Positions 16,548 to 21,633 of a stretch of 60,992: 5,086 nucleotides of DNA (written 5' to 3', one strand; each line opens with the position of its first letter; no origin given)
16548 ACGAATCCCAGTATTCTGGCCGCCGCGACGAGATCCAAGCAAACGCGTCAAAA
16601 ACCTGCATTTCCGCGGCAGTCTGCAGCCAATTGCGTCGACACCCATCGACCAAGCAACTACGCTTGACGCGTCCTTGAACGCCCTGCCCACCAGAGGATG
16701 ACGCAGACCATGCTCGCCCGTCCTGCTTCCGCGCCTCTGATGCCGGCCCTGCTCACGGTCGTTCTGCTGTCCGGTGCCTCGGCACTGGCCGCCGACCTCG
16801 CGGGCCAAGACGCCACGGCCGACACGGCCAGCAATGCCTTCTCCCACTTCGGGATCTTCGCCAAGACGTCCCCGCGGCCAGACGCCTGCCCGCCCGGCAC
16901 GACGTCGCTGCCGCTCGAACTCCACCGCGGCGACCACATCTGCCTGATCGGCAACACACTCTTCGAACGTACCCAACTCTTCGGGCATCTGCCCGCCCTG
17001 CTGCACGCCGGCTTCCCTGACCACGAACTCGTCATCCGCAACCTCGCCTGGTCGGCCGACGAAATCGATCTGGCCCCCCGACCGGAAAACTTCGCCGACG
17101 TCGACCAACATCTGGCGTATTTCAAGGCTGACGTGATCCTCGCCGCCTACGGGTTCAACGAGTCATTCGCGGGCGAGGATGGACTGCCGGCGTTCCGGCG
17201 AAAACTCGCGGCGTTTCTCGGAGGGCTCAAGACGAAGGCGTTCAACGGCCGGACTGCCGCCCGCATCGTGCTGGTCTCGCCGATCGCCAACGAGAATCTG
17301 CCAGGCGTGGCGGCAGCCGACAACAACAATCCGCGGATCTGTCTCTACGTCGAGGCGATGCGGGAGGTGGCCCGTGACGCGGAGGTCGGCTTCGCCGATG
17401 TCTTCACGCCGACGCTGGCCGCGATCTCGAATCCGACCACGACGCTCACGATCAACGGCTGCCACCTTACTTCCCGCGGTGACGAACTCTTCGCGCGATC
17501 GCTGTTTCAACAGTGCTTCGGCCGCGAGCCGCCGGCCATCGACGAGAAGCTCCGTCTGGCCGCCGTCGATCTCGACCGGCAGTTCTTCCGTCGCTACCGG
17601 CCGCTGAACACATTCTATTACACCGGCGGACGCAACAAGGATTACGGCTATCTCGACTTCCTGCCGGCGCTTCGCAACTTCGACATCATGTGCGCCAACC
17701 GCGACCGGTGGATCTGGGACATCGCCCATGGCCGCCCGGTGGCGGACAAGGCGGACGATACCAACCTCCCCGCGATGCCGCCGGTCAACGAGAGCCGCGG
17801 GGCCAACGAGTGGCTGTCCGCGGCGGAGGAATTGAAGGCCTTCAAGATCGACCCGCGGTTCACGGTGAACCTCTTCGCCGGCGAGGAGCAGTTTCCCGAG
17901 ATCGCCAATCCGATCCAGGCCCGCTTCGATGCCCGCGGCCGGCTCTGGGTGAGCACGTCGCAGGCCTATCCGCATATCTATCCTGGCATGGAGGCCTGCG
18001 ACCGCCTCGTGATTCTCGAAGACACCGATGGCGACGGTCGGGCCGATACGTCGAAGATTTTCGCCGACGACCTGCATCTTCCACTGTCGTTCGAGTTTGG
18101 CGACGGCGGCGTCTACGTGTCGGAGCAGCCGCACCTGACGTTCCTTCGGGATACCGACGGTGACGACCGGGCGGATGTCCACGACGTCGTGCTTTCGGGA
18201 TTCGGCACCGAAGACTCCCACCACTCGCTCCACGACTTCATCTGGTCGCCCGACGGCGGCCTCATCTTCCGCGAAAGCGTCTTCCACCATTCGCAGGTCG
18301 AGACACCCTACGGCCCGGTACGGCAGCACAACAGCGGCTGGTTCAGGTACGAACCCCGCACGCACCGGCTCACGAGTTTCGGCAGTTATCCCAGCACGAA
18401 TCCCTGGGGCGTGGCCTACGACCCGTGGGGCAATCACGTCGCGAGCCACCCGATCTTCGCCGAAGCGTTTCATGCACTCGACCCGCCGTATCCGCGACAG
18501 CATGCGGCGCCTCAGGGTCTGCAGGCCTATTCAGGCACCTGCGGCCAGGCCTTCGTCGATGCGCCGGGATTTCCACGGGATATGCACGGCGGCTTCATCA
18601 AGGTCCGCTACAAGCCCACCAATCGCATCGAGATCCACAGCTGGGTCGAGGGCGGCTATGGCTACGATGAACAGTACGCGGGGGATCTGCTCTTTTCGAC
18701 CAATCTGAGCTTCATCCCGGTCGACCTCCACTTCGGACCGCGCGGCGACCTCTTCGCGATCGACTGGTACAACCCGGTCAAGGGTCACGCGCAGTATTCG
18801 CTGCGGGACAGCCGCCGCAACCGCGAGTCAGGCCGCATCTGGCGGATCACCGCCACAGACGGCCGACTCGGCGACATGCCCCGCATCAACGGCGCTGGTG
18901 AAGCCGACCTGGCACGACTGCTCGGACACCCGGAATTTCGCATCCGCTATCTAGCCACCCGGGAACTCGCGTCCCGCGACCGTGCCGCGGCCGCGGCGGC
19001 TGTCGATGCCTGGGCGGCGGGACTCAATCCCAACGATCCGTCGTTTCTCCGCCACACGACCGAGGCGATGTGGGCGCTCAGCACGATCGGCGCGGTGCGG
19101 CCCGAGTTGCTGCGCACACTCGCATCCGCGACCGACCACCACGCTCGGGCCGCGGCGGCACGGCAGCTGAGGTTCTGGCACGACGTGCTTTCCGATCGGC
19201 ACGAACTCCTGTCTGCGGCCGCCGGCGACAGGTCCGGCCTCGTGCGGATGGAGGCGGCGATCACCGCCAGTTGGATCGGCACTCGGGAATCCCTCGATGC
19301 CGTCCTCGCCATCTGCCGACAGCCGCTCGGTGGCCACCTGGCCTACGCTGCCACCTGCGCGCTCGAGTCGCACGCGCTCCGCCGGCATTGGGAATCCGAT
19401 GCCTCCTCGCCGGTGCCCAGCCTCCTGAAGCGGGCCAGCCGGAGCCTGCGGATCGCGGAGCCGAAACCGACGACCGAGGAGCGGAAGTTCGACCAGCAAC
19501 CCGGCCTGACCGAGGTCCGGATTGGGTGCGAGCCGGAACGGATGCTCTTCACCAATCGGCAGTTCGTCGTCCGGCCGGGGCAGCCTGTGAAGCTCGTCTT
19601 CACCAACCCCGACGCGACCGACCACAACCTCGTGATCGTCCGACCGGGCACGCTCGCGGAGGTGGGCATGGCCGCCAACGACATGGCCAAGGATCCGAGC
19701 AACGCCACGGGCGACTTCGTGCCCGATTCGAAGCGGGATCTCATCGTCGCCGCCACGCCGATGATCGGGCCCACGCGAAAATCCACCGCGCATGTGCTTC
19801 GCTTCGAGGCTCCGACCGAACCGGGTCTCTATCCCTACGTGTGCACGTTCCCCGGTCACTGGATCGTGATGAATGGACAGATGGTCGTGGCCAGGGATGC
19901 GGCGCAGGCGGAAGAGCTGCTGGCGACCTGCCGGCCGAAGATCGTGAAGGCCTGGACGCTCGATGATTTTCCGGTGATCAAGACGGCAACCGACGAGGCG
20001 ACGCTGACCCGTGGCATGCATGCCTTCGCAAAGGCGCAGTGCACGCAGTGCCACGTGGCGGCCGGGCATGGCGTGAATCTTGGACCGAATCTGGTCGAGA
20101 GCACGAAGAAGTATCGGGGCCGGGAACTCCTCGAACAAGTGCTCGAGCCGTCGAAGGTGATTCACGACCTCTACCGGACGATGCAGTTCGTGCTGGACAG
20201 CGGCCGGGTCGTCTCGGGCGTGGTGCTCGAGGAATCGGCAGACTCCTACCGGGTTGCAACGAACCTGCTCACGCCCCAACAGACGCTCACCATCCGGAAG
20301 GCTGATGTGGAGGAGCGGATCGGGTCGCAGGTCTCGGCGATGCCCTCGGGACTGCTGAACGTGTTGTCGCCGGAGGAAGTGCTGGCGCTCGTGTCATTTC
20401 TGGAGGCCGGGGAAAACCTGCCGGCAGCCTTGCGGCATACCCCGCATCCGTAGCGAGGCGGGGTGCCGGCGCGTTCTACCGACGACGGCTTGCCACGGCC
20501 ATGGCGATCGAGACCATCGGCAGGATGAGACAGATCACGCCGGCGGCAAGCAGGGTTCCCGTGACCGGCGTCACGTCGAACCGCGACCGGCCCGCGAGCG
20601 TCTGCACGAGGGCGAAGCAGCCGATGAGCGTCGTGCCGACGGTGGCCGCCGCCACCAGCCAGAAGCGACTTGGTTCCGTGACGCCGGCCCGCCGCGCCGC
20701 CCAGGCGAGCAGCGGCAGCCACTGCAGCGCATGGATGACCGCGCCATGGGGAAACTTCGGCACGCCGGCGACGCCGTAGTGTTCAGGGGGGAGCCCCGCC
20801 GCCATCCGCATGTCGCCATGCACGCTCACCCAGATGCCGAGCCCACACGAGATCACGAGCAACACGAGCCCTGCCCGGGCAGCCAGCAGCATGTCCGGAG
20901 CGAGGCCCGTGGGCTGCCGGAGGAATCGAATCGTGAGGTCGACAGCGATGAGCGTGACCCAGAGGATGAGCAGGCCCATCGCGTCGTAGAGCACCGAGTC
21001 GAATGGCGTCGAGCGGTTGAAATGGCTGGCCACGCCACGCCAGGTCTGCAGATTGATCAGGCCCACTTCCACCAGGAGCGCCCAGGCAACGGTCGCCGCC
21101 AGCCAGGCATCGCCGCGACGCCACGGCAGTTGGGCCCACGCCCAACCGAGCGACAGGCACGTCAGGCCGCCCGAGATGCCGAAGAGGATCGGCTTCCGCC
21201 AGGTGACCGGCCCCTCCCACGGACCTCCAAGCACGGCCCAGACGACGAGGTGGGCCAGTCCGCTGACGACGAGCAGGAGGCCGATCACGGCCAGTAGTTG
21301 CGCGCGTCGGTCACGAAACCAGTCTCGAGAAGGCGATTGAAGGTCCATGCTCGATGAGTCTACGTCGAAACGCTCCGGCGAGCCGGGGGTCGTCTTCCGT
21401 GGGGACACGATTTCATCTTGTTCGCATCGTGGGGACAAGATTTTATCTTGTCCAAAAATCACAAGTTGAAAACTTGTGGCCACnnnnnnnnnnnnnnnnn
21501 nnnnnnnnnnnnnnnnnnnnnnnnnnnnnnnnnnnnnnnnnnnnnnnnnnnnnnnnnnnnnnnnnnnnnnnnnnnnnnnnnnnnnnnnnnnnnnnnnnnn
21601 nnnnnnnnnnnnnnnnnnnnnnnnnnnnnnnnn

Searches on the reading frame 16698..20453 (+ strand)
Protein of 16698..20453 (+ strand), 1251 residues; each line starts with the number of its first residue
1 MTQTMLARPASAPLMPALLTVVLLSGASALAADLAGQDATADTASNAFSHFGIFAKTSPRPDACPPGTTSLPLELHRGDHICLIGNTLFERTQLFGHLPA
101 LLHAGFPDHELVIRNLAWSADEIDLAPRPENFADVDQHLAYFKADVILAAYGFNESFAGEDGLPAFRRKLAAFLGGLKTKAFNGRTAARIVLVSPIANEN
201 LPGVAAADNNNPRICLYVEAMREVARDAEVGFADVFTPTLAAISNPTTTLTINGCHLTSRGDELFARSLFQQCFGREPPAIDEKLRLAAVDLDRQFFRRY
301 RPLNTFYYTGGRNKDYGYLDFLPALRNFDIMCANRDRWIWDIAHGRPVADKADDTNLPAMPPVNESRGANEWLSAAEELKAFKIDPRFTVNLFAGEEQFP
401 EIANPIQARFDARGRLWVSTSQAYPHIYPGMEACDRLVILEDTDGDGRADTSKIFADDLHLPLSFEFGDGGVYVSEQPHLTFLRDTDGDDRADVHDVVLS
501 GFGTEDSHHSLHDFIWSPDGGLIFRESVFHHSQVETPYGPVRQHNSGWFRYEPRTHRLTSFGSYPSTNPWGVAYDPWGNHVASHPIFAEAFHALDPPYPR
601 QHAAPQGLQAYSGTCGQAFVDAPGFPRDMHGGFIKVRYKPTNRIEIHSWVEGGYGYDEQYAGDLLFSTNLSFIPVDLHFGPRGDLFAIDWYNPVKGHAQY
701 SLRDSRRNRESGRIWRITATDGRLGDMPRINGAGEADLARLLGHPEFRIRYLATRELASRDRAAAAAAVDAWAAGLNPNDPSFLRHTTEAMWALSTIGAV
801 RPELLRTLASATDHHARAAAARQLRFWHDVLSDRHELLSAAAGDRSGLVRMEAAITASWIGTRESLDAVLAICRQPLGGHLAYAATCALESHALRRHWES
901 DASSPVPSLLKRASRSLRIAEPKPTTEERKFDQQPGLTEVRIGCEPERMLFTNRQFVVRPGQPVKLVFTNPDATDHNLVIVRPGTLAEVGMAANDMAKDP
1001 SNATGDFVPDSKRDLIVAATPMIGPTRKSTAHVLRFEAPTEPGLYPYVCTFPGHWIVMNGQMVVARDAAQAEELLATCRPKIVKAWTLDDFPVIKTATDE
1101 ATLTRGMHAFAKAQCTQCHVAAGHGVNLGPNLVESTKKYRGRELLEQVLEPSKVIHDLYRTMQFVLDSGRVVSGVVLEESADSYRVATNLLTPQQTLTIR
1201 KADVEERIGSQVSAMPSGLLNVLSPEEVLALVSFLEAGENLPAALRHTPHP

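Call 3: search_protein_families(library=pfam, proteins=[window:16698-20453:+], max_evalue=0.01)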
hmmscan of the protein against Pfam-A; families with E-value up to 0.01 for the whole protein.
window:16698-20453:+ (1251 aa): 5 families
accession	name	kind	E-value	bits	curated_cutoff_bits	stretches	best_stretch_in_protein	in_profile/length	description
PF23500.1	DUF7133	-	5e-56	191.1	27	2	375-585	2-206/385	Domain of unknown function (DUF7133)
PF13472.12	Lipase_GDSL_2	-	3.6e-09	37.8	32.9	1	98-263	23-177/178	GDSL-like Lipase/Acylhydrolase family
PF13646.12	HEAT_2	-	2.4e-05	25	27.7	1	803-886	3-84/88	HEAT repeats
PF00034.26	Cytochrom_C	-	0.00023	22.8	21.3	1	1105-1151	3-49/90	Cytochrome c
PF13442.11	Cytochrome_CBB3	-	0.00095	19.9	27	0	1103-1146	3-39/68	Cytochrome C oxidase, cbb3-type, subunit III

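Call 4: search_protein_families(library=ncbifam, proteins=[window:16698-20453:+], max_evalue=0.01)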
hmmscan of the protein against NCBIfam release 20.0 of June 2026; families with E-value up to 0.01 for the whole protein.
window:16698-20453:+ (1251 aa): 5 families
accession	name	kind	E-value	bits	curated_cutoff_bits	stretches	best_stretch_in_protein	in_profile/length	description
TIGR02604.1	Piru_Ver_Nterm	subfamily_domain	5.1e-58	197.2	122.2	2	388-592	2-209/367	PVC-type heme-binding CxxCH protein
TIGR02603.1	CxxCH_TIGR02603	domain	1.5e-23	83.2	68.15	1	1103-1236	3-132/134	putative heme-binding domain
TIGR02695.1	azurin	equivalog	5.9e-07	29.9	105.1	1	974-1063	42-124/125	azurin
NF040971.1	cytc_ExtS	equivalog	0.00064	19.1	100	1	1096-1157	71-132/262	selenite/tellurite reduction operon c-type cytochrome lipoprotein ExtS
TIGR04485.1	thiosulf_SoxX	equivalog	0.0018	19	61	0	1112-1200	2-58/78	sulfur oxidation c-type cytochrome SoxX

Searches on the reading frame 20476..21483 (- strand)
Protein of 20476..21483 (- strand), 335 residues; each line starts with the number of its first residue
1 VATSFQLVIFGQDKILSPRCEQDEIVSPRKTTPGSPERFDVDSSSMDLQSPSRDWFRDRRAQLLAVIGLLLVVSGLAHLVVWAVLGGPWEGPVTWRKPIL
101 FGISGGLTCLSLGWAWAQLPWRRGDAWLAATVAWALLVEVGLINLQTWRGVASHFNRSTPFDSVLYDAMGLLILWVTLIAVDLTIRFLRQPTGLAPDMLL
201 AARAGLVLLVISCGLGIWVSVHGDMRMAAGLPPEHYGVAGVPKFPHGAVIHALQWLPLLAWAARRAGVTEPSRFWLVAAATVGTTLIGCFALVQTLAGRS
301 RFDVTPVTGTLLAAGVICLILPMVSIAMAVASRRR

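Call 40: search_protein_families(library=pfam, proteins=[window:20476-21483:-], max_evalue=0.001)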
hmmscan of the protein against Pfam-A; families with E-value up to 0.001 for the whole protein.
window:20476-21483:- (335 aa): 0 families
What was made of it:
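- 20476..21348 (-): Possible fourth component: conserved 6-TM protein of unknown family, with three invariant His. No Pfam hit (call 40).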

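Call 73: find_homologous_proteins(query=window:20476-21348:-, max_evalue=0.00001)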
Query window:20476-21348:- (290 aa): 749 proteins with E <= 0.00001 among 8000 candidates; the best 120 are listed.
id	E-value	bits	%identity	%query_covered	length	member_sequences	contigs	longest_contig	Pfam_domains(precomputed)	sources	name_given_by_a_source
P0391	1.2e-171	588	96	94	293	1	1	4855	-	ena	-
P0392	9.7e-168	575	94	94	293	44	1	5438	-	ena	-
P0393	2.4e-163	561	90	100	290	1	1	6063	-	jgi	jgi:hypothetical protein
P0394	2.5e-163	561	92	94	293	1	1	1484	-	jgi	jgi:hypothetical protein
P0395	3.2e-161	554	92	94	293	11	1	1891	-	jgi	-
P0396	7.5e-161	553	90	97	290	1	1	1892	-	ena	-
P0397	4.2e-160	550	90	94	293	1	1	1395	-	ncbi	-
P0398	8.5e-159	546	92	94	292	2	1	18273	-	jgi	jgi:hypothetical protein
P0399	2.7e-158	544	87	99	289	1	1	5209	-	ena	-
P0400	1.2e-156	539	89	94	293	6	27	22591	-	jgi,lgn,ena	jgi:hypothetical protein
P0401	1.3e-156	539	91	94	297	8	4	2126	-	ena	-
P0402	3.0e-156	538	93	93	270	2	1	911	-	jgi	jgi:hypothetical protein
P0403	7.8e-156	536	89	94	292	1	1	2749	-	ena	-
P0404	9.1e-156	536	91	92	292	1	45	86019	-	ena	-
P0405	1.3e-155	535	87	97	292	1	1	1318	-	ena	-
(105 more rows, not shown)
